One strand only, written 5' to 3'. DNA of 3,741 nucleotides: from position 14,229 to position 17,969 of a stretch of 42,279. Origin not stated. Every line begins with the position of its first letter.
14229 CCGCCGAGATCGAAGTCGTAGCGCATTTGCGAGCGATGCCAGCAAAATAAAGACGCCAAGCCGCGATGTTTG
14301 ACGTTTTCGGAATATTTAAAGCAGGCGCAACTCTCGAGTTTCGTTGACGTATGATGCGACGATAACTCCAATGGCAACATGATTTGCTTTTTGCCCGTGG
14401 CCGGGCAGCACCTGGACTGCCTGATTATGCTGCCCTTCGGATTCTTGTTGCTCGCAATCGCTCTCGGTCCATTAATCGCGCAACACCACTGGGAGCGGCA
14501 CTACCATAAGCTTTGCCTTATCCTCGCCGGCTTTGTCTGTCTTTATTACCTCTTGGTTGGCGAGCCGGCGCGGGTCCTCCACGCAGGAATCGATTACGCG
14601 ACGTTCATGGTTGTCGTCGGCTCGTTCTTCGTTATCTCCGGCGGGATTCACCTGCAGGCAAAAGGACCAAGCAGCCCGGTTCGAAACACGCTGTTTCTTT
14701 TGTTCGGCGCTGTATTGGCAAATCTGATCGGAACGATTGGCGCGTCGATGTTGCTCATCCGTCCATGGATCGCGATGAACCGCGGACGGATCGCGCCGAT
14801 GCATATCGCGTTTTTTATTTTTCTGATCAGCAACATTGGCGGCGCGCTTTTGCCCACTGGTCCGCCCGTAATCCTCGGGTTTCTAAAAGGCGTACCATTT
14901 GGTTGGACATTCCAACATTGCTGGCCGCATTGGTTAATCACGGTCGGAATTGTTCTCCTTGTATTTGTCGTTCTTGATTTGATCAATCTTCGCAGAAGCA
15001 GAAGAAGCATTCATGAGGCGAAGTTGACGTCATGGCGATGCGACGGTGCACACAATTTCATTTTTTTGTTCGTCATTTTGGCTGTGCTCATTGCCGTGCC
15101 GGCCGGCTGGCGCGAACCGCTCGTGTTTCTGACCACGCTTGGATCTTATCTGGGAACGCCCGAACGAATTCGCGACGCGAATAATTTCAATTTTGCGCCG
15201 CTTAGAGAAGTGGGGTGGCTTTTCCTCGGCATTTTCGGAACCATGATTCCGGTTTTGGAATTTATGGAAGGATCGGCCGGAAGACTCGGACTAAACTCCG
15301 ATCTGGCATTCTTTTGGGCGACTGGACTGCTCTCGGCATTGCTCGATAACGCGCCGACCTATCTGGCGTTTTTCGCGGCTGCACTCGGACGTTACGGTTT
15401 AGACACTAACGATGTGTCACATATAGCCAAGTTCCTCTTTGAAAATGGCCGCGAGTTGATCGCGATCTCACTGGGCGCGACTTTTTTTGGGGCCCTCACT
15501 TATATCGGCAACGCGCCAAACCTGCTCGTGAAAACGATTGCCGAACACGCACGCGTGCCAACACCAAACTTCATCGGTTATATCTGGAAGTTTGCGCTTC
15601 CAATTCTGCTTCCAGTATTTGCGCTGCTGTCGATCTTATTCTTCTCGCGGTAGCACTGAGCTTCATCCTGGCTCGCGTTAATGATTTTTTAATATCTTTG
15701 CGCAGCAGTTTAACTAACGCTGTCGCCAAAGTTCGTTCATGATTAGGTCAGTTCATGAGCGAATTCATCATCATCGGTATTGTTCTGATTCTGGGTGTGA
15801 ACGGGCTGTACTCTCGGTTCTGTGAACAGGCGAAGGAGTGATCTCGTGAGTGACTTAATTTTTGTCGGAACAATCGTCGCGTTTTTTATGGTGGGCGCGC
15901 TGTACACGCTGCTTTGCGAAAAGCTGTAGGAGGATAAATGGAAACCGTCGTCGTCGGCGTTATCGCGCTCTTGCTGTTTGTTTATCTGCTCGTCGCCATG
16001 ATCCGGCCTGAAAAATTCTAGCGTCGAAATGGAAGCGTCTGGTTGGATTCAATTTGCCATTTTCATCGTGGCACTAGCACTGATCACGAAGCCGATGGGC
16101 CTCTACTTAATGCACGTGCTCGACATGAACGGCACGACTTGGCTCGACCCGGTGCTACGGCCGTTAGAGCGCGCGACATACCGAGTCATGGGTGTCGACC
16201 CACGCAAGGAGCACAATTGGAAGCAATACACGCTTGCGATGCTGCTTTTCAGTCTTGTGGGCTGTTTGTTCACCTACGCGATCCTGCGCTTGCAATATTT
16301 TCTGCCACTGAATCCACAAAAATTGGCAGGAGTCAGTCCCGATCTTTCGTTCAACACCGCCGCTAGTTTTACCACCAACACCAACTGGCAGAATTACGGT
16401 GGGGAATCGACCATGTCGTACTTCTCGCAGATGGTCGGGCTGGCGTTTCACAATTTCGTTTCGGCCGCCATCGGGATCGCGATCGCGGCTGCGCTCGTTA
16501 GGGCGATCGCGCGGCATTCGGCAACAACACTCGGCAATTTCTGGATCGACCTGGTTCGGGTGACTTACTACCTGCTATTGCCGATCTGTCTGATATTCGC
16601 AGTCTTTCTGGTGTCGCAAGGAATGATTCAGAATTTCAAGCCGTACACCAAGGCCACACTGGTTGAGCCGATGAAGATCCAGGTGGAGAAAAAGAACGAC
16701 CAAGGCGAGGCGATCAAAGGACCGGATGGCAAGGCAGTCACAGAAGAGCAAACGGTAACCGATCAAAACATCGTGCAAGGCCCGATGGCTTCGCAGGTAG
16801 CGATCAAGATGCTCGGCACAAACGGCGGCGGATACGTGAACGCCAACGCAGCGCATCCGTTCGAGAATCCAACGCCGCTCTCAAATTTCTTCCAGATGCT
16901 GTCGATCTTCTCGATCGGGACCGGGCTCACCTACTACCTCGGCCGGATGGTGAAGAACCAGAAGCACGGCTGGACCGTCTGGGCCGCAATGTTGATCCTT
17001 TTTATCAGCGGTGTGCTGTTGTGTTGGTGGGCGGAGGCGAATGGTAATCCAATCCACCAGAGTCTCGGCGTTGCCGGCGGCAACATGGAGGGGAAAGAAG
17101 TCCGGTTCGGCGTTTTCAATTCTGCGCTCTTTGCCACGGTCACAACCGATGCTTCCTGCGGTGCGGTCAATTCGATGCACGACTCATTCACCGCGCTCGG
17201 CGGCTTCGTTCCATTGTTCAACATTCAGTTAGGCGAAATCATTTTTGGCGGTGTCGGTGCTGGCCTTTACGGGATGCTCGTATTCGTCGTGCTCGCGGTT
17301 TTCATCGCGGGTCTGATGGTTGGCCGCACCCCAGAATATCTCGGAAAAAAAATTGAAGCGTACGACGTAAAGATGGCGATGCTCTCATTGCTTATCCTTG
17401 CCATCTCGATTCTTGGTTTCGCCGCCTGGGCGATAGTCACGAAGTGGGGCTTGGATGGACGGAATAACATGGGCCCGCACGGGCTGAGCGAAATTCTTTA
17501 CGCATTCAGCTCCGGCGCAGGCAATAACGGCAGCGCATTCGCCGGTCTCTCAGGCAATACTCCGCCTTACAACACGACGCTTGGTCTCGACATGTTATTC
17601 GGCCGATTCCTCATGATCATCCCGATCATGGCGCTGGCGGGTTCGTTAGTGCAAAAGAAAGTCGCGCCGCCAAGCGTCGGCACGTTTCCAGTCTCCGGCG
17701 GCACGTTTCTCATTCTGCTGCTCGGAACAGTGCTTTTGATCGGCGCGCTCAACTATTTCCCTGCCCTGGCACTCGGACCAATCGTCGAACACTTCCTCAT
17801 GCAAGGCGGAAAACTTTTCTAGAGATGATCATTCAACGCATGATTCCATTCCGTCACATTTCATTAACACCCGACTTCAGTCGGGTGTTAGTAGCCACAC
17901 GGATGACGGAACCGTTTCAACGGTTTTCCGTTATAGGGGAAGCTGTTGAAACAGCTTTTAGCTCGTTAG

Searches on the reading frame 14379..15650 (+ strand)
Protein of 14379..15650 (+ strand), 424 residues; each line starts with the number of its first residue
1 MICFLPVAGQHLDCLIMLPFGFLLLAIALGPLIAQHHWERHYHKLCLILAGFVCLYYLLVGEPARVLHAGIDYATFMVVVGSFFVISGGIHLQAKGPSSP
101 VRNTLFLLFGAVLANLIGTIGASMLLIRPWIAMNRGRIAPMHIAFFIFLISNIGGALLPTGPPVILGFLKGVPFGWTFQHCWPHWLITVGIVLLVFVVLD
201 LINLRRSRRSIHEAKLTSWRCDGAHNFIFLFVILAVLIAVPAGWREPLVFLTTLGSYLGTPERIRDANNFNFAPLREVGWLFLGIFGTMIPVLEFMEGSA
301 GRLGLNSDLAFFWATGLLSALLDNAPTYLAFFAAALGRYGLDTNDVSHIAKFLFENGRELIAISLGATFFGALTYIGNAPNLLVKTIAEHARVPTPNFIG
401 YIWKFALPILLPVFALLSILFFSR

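Call 8: search_protein_families(library=pfam, proteins=[window:14379-15650:+], max_evalue=0.01)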
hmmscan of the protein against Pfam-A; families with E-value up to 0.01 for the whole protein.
window:14379-15650:+ (424 aa): 2 families
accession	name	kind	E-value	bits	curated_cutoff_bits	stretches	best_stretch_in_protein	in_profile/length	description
PF16980.11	CitMHS_2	-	4.9e-118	395.1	25.7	1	11-422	3-448/448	Putative citrate transport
PF03600.22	CitMHS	-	6.2e-06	26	31.9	2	311-421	83-181/336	Citrate transporter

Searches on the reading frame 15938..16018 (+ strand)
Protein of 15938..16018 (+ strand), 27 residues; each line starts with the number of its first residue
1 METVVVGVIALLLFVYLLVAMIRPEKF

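Call 45: search_protein_families(library=ncbifam, proteins=[window:15938-16018:+], max_evalue=0.01)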
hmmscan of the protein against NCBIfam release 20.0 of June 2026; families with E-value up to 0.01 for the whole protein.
seq(27 aa): 3 families
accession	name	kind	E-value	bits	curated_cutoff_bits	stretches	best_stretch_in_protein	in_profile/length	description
TIGR02115.1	potass_kdpF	equivalog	8.8e-09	35.1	26.85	1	7-27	4-24/24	K(+)-transporting ATPase subunit F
NF011342.0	PRK14759.1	equivalog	0.00083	19.5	53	1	7-27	9-29/29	K(+)-transporting ATPase subunit F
NF011326.0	PRK14740.1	equivalog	0.00097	18.8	57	1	13-23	15-25/29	K(+)-transporting ATPase subunit F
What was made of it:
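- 15939..16022 (+): Canonical kdpF (27 aa, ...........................). TIGR02115 scores 35.1 bits against a cut-off of 26.85 (call 45).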

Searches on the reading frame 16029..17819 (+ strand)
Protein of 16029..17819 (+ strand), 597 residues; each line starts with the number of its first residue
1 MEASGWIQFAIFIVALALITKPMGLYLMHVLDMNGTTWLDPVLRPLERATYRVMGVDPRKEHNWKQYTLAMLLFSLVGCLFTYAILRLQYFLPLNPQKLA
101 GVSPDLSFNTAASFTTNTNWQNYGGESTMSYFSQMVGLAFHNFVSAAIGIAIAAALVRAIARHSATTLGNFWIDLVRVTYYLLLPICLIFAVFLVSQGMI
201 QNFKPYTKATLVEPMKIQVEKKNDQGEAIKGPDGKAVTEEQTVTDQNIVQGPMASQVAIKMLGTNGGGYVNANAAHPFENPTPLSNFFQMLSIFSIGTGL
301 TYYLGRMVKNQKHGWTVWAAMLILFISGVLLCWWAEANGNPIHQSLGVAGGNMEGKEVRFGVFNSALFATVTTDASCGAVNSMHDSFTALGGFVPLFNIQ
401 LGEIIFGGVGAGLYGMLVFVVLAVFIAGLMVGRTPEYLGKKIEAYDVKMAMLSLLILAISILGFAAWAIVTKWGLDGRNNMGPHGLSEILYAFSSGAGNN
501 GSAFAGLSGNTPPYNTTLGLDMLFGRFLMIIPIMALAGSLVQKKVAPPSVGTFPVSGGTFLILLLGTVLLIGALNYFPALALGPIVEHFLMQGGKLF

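Call 5: search_solved_structures(query=window:16029-17819:+, show_alignments=1)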
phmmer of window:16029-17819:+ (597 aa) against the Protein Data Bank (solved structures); distinct sequences matched with E-value up to 0.001: 3.
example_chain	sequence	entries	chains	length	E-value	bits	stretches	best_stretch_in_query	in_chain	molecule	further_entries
6hra_A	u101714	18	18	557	2.9e-173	580.5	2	246-588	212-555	Potassium-transporting ATPase potassium-binding subunit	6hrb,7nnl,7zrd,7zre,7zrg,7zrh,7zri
5mrw_A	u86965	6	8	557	9.7e-173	578.8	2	246-588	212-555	Potassium-transporting ATPase potassium-binding subunit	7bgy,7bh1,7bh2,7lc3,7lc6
7nnp_A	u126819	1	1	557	1.4e-172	578.3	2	246-588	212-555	Potassium-transporting ATPase potassium-binding subunit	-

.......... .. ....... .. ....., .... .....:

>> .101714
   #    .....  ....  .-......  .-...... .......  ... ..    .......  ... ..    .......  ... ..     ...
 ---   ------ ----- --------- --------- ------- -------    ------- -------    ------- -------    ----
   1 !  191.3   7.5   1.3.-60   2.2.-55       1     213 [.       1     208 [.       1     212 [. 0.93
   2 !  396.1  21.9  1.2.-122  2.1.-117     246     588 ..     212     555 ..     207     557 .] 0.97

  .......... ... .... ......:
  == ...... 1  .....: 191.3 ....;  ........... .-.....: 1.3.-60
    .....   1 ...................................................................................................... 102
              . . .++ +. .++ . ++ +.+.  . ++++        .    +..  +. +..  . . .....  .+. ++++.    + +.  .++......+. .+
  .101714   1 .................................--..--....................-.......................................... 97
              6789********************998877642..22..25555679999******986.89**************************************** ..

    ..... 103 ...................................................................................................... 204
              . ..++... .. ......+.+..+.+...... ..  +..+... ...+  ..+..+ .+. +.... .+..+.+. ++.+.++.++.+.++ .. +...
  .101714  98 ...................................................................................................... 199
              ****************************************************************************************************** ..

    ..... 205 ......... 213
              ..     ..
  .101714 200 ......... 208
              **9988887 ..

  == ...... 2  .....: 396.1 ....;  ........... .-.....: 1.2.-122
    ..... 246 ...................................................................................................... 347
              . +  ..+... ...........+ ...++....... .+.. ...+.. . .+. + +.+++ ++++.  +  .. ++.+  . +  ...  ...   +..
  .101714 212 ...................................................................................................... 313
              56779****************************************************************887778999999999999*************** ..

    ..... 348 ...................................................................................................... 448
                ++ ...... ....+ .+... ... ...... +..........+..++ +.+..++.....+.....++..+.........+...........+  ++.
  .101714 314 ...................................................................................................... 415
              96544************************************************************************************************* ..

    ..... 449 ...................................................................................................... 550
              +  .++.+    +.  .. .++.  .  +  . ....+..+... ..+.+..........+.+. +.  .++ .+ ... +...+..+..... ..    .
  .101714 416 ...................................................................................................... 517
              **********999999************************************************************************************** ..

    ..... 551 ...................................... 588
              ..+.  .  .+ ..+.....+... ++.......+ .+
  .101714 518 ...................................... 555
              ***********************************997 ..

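Call 45: search_protein_families(library=ncbifam, proteins=[window:16029-17819:+], max_evalue=0.01)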
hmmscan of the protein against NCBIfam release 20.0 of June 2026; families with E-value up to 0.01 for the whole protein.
window:16029-17819:+ (597 aa): 1 family
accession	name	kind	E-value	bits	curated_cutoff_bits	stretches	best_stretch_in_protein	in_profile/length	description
TIGR00680.1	kdpA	equivalog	9e-213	707.9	387.7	2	244-590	214-561/563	potassium-transporting ATPase subunit KdpA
